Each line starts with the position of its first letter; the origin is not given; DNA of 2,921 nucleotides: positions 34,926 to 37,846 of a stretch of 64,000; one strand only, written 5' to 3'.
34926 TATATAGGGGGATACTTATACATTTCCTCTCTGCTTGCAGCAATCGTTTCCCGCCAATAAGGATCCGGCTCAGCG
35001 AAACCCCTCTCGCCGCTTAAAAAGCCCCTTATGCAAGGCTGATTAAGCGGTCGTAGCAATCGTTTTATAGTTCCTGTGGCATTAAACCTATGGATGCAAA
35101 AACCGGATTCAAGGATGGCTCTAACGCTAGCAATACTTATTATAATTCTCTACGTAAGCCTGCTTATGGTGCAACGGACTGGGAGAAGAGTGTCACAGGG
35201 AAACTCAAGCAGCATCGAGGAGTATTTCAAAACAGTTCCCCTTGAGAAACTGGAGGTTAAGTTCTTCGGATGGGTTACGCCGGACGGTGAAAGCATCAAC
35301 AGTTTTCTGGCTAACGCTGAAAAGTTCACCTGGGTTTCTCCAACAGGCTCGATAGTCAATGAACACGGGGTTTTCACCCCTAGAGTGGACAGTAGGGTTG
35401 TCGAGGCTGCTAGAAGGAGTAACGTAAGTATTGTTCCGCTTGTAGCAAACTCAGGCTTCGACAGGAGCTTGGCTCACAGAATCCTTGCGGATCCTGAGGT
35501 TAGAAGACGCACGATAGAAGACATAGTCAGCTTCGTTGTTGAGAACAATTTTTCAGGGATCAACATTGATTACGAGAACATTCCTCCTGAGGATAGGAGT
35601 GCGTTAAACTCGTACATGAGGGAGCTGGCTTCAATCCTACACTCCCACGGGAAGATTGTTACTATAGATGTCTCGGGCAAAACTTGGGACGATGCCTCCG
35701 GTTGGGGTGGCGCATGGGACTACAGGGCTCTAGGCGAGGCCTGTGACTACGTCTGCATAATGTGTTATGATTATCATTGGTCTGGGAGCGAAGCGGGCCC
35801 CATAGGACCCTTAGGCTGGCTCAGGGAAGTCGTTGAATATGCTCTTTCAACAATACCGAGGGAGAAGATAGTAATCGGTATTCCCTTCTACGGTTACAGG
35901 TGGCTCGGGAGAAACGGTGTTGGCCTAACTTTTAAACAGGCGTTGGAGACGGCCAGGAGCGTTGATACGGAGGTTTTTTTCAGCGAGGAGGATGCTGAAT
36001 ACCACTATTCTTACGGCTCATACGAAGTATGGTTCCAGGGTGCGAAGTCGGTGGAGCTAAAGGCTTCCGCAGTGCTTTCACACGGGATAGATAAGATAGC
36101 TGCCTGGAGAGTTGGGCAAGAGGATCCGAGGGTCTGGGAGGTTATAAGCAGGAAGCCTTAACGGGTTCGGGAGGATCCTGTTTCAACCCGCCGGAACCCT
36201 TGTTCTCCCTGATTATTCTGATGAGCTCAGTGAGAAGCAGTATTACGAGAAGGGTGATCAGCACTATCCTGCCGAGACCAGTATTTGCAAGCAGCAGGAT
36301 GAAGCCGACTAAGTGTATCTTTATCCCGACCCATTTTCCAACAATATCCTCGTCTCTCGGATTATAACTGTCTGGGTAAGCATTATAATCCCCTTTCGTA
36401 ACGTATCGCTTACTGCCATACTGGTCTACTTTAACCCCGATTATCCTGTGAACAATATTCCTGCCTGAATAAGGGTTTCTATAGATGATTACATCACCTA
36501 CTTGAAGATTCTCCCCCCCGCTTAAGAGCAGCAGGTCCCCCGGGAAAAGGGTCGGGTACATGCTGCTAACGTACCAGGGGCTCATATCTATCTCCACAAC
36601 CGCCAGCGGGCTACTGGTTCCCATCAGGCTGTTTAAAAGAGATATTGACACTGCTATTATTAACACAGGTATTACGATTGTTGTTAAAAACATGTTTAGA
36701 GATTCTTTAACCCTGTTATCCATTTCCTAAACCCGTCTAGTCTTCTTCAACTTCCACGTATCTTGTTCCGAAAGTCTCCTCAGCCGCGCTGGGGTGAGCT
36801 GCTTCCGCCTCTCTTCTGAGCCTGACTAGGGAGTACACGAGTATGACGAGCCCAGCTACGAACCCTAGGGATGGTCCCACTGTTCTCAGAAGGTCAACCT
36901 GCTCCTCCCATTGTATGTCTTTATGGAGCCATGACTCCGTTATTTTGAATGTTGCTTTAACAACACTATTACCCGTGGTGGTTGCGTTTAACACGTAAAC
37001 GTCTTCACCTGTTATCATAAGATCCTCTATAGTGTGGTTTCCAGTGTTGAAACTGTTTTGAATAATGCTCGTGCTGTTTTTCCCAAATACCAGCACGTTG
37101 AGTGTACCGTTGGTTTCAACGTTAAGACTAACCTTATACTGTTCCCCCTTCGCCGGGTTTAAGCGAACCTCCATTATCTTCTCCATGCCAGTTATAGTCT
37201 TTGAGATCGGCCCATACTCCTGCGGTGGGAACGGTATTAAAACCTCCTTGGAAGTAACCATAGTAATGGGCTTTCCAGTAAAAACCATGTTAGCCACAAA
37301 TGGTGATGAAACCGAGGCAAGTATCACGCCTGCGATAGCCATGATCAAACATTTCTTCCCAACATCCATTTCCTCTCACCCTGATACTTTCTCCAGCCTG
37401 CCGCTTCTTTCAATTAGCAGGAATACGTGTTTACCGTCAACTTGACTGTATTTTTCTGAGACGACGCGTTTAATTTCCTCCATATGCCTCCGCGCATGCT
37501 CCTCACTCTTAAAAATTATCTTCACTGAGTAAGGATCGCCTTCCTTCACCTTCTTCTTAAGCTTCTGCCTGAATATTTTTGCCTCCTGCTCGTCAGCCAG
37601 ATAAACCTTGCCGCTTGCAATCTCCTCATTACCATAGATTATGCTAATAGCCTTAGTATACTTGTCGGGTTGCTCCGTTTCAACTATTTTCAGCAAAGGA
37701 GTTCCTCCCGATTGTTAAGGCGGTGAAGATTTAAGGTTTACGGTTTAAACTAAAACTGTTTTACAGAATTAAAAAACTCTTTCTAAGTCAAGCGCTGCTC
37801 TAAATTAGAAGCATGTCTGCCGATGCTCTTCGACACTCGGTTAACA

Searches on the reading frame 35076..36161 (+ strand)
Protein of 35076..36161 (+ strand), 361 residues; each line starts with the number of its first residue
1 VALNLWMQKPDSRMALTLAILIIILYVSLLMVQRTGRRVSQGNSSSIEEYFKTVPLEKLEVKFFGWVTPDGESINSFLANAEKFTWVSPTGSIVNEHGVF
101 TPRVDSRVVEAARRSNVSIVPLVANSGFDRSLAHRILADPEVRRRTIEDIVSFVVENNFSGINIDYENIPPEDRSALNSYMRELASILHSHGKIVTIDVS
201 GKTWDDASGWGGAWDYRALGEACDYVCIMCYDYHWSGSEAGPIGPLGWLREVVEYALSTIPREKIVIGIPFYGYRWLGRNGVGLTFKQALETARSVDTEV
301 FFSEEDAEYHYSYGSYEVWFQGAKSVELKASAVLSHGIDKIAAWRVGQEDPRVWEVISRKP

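Call 84: search_protein_families(library=pfam, proteins=[window:35076-36161:+], max_evalue=0.001)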
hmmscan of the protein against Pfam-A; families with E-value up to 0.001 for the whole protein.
window:35076-36161:+ (361 aa): 2 families
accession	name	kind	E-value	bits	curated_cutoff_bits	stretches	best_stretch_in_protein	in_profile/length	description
PF00704.34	Glyco_hydro_18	-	8.4e-26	91.8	29.6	1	135-348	82-316/317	Glycosyl hydrolases family 18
PF13200.12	DUF4015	-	6.1e-05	22.7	27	1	151-240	146-235/313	Putative glycosyl hydrolase domain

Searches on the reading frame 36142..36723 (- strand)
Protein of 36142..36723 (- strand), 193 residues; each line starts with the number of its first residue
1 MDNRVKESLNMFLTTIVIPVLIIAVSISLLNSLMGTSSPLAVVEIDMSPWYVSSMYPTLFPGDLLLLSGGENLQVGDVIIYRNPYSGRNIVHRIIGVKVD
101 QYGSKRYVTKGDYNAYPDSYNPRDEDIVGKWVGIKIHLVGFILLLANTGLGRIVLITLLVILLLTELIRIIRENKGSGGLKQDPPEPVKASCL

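Call 84: search_protein_families(library=pfam, proteins=[window:36142-36723:-], max_evalue=0.001)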
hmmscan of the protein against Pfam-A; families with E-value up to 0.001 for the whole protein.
window:36142-36723:- (193 aa): 1 family
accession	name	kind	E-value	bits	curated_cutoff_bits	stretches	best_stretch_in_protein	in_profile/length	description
PF10502.14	Peptidase_S26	-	8.4e-05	23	22.9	1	46-98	22-81/168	Signal peptidase, peptidase S26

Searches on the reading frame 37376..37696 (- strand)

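Call 84: search_protein_families(library=pfam, proteins=[window:37376-37696:-], max_evalue=0.001)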
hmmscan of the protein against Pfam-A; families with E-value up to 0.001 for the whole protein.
window:37376-37696:- (106 aa): 1 family
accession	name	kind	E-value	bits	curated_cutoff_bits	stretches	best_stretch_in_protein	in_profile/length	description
PF18854.6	baeRF_family10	-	0.00057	20.6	27.1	1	13-89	13-93/143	Bacterial archaeo-eukaryotic release factor family 10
